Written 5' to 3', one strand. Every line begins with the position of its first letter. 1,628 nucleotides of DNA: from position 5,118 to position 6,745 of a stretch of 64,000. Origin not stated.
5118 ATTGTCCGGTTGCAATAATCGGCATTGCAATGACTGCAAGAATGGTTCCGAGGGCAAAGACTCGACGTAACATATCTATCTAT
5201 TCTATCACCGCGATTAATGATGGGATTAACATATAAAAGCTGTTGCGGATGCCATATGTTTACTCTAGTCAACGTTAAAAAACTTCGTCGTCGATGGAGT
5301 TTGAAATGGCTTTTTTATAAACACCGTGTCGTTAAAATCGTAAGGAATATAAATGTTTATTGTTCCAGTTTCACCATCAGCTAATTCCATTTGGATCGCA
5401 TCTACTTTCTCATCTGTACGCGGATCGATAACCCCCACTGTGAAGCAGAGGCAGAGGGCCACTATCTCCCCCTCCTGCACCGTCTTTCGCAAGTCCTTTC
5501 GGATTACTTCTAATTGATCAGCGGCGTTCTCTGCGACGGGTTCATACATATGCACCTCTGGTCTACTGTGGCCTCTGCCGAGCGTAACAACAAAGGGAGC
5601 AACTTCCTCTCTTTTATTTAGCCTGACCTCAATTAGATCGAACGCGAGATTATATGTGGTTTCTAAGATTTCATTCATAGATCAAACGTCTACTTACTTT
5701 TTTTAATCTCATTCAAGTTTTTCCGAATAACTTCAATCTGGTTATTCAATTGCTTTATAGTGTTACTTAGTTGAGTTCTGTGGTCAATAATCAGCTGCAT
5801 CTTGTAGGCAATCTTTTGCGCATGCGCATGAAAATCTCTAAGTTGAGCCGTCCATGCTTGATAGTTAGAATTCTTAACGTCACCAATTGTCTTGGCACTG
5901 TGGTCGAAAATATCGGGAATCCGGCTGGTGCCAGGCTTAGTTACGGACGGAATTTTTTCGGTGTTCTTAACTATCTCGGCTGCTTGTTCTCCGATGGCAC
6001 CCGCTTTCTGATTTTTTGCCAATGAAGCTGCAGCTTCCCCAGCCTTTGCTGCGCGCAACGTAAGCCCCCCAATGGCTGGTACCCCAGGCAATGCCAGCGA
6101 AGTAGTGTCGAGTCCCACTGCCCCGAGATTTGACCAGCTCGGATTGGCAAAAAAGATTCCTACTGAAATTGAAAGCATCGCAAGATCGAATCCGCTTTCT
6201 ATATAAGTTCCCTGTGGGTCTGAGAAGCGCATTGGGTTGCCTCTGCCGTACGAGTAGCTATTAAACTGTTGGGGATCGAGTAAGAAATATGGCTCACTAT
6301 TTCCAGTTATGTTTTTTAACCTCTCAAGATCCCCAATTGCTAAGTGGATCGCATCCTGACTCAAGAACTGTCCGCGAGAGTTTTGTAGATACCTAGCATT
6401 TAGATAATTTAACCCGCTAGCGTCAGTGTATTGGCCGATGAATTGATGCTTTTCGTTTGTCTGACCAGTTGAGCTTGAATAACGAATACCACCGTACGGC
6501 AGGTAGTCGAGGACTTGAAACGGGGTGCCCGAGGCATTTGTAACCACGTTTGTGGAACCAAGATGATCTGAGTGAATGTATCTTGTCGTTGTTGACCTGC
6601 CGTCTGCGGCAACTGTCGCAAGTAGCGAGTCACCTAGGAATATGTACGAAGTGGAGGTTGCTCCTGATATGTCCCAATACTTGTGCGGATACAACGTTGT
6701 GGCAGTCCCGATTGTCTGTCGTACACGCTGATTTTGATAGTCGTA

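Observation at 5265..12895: Fused Tc-BC-like RHS polymorphic toxin with an unrecognisable C-terminal toxin and an adjacent candidate immunity gene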

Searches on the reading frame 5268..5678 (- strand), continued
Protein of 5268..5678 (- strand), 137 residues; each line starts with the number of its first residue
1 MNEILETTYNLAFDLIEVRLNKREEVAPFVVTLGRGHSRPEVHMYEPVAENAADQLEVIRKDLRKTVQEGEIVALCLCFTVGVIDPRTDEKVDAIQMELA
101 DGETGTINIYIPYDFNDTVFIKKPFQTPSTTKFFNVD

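Call 95: fold_search(model_id=the predicted structure, library=viral)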
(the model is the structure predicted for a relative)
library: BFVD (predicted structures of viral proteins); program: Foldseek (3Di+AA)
matches with E <= 10: 492; with E <= 0.001: 0
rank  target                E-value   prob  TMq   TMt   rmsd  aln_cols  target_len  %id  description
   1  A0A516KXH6            1.9e-03  1.00  0.67  0.51   4.1       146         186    6  (no name in the UniProt tables at hand)
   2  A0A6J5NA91            3.0e-03  1.00  0.58  0.44   6.2       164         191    9  Uncharacterized protein [uncultured Caudovirales phage]
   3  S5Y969                4.3e-03  1.00  0.61  0.42   4.4       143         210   11  Uncharacterized protein [Mycobacterium phage Catdawg]
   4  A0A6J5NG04            1.9e-02  1.00  0.67  0.47   4.0       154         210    8  Uncharacterized protein [uncultured Caudovirales phage]
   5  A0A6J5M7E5            2.3e-02  1.00  0.62  0.41   4.1       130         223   13  Uncharacterized protein [uncultured Caudovirales phage]
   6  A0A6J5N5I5            2.3e-02  1.00  0.54  0.43   5.4       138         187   14  Uncharacterized protein [uncultured Caudovirales phage]
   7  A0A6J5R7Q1            3.3e-02  0.99  0.50  0.28   5.6       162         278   11  Uncharacterized protein [uncultured Caudovirales phage]
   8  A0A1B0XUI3            7.3e-02  0.93  0.48  0.45   6.3       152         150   16  (no name in the UniProt tables at hand)
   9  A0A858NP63            8.6e-02  0.72  0.26  0.40   6.4        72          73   22  (no name in the UniProt tables at hand)
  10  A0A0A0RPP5            9.1e-02  0.41  0.25  0.21  12.9       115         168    8  Uncharacterized protein [Bacillus phage Moonbeam]
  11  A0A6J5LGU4            1.6e-01  0.94  0.36  0.40   5.8        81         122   12  Uncharacterized protein [uncultured Caudovirales phage]
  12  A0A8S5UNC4            1.7e-01  0.54  0.36  0.23   8.4       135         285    8  Uncharacterized protein [Siphoviridae sp. ctzr51]
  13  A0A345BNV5            1.8e-01  0.18  0.23  0.08  14.8       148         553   10  (no name in the UniProt tables at hand)
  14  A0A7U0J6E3            2.0e-01  0.72  0.26  0.28   7.6        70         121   16  Uncharacterized protein [Klebsiella phage vB_KpM_FBKp24]
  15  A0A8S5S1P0            2.0e-01  0.47  0.23  0.34   6.6        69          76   12  Uncharacterized protein [Siphoviridae sp. ctCIv11]
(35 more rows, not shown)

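Call 101: search_protein_families(library=pfam, proteins=[L014:1563-1943:+, L014:4500-4979:+, L001:1301-1792:+], max_evalue=0.01)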
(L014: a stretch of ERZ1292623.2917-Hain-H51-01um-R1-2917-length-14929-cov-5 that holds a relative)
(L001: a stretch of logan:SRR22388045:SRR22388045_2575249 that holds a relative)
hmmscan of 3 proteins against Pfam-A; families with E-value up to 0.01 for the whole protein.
L014:1563-1943:+ (127 aa): 1 family
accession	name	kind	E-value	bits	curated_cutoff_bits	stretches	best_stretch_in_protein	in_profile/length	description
PF24722.1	DUF7674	-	1.9e-09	38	27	1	10-113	4-102/111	Domain of unknown function (DUF7674)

L014:4500-4979:+ (160 aa): 0 families

L001:1301-1792:+ (164 aa): 1 family
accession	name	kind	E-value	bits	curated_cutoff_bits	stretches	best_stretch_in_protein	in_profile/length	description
PF15428.11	Imm26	-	2.7e-08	34.5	23.3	1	7-101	1-99/107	Immunity protein 26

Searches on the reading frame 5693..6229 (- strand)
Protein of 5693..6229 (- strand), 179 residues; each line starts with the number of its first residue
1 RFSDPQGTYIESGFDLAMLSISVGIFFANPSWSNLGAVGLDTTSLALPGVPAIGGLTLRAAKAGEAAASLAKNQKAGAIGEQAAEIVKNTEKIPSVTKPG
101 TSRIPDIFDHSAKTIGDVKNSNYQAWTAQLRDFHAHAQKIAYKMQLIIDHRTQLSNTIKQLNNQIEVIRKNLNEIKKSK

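Call 8: search_protein_families(library=pfam, proteins=[window:5693-6229:-], max_evalue=1)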
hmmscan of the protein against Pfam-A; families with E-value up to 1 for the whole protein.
window:5693-6229:- (179 aa): 7 families
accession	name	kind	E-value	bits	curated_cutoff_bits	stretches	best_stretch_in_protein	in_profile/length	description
PF15649.12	Tox-REase-7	-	7e-18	65.1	25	1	77-158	1-84/84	Restriction endonuclease fold toxin 7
PF05837.17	CENP-H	-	0.014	15.7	29.9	1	122-177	60-117/202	Centromere protein H (CENP-H)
PF06009.19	Laminin_II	-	0.02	15.4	33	1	75-176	4-110/138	Laminin Domain II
PF09602.15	PhaP_Bmeg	-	0.025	15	28.3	1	92-176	55-145/168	Polyhydroxyalkanoic acid inclusion protein (PhaP_Bmeg)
PF11704.13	Folliculin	-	0.034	14.4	23.3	1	114-174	39-99/166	Vesicle coat protein involved in Golgi to plasma membrane transport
PF14282.11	FlxA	-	0.11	13.1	26.3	1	153-178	14-39/101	FlxA-like protein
PF02346.21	Vac_Fusion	-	0.14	12.3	24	1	131-174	3-46/56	Chordopoxvirus multifunctional envelope protein A27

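Call 9: search_protein_families(library=ncbifam, proteins=[window:5693-6229:-], max_evalue=1)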
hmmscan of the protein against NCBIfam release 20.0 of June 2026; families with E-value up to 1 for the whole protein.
window:5693-6229:- (179 aa): 1 family
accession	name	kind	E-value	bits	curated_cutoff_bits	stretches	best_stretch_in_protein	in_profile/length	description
NF053524.1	thylo_ssl2009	equivalog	0.11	13.2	58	1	143-176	56-89/90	ssl2009 family thylakoid membrane protein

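Call 15: search_solved_structures(query=window:5693-6229:-, max_evalue=10, show_alignments=2)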
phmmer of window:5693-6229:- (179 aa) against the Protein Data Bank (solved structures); distinct sequences matched with E-value up to 10: 4.
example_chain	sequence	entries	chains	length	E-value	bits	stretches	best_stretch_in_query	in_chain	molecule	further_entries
2mn6_B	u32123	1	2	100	0.86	12.8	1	70-136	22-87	Sec-independent protein translocase protein TatA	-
2mn7_A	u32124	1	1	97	0.9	12.7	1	71-136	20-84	Sec-independent protein translocase protein TatA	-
8a3k_UNK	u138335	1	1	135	2.2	11.5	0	127-175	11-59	sc-apCC-4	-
8gmh_B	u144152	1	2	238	6.7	9.9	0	134-176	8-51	LXG domain-containing protein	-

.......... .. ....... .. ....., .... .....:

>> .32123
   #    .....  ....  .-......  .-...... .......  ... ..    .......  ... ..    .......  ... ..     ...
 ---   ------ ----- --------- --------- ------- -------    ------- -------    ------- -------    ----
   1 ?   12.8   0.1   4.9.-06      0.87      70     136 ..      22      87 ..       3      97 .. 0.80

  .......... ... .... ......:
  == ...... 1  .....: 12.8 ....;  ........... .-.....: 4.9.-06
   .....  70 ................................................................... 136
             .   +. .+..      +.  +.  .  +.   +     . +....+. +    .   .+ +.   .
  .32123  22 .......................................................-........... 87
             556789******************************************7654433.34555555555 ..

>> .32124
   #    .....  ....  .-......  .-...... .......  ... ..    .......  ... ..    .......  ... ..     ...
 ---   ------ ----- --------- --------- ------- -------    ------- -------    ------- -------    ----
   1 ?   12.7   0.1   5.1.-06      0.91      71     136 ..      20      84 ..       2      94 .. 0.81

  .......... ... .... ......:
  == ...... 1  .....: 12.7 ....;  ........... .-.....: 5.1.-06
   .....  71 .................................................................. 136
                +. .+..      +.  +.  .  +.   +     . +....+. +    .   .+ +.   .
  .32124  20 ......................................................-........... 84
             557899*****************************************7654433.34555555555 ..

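Call 25: find_homologous_proteins(query=window:5693-6229:-, max_evalue=0.001)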
Query window:5693-6229:- (179 aa): 1 proteins with E <= 0.001 among 337 candidates.
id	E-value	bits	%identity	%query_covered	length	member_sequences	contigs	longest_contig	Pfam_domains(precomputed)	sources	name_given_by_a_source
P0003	3.2e-40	156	63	64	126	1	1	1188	PF15649.13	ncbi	-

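Call 26: find_encoding_contigs(protein=P0003, flank=5000)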
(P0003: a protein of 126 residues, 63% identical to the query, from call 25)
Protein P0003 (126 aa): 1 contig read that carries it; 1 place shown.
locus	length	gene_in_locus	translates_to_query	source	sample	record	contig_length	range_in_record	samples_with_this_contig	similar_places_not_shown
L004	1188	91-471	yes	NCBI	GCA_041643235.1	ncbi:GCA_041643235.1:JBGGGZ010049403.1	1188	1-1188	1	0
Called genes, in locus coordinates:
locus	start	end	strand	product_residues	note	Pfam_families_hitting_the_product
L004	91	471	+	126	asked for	PF15649:Tox-REase-7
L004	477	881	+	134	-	-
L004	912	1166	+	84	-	PF24693:DUF7660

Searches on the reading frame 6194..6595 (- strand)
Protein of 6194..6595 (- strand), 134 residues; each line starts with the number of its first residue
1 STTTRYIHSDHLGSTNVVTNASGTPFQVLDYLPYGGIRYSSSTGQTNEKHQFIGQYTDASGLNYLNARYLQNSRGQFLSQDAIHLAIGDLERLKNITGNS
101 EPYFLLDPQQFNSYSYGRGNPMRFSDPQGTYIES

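Call 92: search_solved_structures(query=A8, max_evalue=0.01, show_alignments=3)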
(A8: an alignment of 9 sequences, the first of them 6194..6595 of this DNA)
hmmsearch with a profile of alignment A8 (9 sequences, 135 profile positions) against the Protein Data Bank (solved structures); distinct sequences matched with E-value up to 0.01: 29.
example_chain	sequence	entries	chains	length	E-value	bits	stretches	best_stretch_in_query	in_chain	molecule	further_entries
8uy4_A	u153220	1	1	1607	2e-11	47.3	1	5-127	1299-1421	Tse15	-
5kis_B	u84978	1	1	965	1e-10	45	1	9-84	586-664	RHS2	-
8uxt_A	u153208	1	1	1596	2.3e-10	43.9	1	5-127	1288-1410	Tse15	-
6l7i_G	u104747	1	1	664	2.3e-10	43.9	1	5-84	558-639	TccC2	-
8fjp_A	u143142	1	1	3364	3.2e-10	43.4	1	9-84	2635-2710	salivary gland surface protein 1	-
8h8b_A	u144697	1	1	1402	1.2e-09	41.6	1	44-89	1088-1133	Putative Rhs-family protein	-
4igl_B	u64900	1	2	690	1.8e-09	41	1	19-84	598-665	YenC2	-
8h8a_A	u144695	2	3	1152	2e-09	40.8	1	44-89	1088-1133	Putative Rhs-family protein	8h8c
9c4k_Q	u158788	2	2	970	2.1e-09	40.8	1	19-87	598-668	Toxin subunit YenC2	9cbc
6sup_A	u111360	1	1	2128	2.5e-09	40.5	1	5-115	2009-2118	TcdB2,TccC3,Cell division control protein 42 homolog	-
6suq_A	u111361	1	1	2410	6.8e-09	39.1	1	5-84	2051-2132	TcdB2,TccC3,Genome polyprotein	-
6h6e_F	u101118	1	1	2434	7.1e-09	39.1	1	5-84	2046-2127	TcdB2,TccC3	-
6suf_F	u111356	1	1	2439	7.1e-09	39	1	5-84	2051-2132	TcdB2,TccC3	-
6h6g_A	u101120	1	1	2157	1e-08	38.6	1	5-86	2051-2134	TcdB2,TccC3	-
4o9x_A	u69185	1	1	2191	1e-08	38.5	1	5-86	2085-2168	TcdB2, TccC3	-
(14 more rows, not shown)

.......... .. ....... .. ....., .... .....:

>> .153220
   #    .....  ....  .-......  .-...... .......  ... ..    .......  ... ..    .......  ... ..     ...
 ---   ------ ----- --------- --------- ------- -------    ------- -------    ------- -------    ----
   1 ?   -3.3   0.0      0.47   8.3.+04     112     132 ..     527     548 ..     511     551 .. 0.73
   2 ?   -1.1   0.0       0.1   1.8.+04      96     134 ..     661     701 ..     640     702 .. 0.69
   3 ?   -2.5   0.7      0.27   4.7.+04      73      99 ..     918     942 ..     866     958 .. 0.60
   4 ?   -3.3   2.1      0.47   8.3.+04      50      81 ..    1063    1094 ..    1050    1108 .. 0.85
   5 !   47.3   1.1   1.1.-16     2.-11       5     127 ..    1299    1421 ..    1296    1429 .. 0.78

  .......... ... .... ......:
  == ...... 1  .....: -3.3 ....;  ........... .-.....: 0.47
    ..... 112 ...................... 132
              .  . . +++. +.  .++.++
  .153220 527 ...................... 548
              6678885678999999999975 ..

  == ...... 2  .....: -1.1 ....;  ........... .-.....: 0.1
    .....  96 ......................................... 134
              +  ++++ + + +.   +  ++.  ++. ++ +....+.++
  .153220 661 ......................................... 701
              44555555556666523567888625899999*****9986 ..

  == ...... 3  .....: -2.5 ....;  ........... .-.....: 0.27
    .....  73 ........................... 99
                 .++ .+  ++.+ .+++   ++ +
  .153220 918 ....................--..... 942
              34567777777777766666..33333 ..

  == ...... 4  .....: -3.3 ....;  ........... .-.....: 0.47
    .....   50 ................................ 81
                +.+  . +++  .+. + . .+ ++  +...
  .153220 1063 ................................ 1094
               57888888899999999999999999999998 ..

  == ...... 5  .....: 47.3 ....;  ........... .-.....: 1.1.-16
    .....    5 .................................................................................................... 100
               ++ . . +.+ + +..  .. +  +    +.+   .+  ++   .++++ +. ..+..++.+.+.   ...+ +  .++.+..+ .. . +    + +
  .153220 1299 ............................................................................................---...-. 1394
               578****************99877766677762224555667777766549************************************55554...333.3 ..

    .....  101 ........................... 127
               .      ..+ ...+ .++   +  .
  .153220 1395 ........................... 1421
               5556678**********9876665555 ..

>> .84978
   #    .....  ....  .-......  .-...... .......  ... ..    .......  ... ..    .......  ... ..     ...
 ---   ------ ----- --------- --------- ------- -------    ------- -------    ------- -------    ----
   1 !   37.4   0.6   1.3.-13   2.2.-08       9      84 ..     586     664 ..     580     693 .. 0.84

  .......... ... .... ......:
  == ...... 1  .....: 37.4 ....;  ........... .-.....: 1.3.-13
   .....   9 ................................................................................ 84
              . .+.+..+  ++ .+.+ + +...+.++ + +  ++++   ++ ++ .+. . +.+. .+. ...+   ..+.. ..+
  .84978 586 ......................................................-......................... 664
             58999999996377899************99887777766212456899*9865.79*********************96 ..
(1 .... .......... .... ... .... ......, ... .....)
